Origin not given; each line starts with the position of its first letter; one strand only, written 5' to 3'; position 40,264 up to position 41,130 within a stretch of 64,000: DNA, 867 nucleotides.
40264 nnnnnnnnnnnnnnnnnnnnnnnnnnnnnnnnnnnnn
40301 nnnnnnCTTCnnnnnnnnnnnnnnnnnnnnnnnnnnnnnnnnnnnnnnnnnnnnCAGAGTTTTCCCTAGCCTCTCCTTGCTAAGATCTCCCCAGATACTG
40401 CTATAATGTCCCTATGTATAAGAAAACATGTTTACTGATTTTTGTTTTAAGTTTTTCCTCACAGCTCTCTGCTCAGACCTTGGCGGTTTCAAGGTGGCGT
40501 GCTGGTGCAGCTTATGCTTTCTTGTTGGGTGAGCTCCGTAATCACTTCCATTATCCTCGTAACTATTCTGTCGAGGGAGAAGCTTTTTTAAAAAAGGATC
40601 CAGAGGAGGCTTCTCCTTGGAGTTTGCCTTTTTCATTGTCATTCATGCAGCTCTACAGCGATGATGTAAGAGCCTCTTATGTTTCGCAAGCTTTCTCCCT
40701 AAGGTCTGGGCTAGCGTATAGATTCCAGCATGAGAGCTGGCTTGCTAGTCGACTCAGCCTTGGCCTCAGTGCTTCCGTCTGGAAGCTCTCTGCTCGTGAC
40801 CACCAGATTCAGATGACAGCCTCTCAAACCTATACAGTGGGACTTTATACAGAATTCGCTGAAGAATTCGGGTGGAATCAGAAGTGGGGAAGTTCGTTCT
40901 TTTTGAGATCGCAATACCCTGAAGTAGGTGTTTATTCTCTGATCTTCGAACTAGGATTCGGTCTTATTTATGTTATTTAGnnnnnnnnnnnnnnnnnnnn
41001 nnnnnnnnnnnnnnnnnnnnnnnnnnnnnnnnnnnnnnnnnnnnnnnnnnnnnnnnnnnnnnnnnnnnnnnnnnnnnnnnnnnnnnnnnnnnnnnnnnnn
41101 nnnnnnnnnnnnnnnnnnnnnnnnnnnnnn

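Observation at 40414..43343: An overlapping four-gene operon alternates small barrel-like proteins with envelope-enzyme-like proteins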

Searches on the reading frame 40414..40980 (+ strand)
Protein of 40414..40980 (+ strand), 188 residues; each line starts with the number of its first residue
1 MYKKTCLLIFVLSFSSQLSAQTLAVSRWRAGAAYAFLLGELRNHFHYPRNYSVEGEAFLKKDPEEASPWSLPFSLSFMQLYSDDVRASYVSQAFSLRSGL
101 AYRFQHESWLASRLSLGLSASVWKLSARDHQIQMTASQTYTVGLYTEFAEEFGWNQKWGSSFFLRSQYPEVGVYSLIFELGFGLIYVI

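Call 3: search_protein_families(library=pfam, proteins=[window:40414-40980:+], max_evalue=1)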
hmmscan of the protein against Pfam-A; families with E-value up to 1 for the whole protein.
window:40414-40980:+ (188 aa): 1 family
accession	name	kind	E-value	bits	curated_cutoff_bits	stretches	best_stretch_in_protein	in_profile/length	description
PF15088.11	NADH_dh_m_C1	-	0.075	13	27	1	108-131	13-36/49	NADH dehydrogenase [ubiquinone] 1 subunit C1, mitochondrial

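Call 4: search_protein_families(library=ncbifam, proteins=[window:40414-40980:+], max_evalue=1)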
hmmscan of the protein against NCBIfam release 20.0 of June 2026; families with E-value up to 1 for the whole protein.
window:40414-40980:+ (188 aa): 0 families

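Call 18: find_homologous_proteins(query=window:40414-40980:+, max_evalue=0.001)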
Query window:40414-40980:+ (188 aa): 1 proteins with E <= 0.001 among 178 candidates.
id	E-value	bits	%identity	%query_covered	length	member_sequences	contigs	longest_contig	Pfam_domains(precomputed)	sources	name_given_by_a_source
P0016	1.2e-117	408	99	100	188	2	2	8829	-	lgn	-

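Call 23: search_solved_structures(query=A2, max_evalue=10)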
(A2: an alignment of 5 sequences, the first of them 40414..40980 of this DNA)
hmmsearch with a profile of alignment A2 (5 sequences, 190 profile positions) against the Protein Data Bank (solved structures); distinct sequences matched with E-value up to 10: 2.
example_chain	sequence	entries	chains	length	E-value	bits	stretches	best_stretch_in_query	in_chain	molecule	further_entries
8jcs_A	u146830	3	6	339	0.19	14.7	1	26-84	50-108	Procerain B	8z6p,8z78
6c46_A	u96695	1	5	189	0.83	12.6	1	113-176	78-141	dTDP-4-dehydrorhamnose 3,5-epimerase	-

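Call 33: search_protein_families(library=pfam, alignment_id=A2, max_evalue=10)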
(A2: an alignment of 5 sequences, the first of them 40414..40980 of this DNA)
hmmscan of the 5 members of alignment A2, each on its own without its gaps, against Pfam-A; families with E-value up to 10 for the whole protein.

A. member 1, window:40414-40980:+ (188 aa): 1 family
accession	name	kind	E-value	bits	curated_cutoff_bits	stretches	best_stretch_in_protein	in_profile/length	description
PF15088.11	NADH_dh_m_C1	-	0.075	13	27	1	108-131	13-36/49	NADH dehydrogenase [ubiquinone] 1 subunit C1, mitochondrial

B. families by the number of members that match (of 5 scanned): 1 family
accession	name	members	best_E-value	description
PF15088.11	NADH_dh_m_C1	1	0.075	NADH dehydrogenase [ubiquinone] 1 subunit C1, mitochondrial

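Call 82: search_protein_families(library=padloc, proteins=[window:40414-40980:+], max_evalue=0.1)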
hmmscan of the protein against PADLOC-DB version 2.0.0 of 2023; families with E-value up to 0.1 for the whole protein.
window:40414-40980:+ (188 aa): 0 families

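Call 83: search_protein_families(library=phrogs, proteins=[window:40414-40980:+], max_evalue=0.1)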
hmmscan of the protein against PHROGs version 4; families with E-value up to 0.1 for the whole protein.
window:40414-40980:+ (188 aa): 0 families
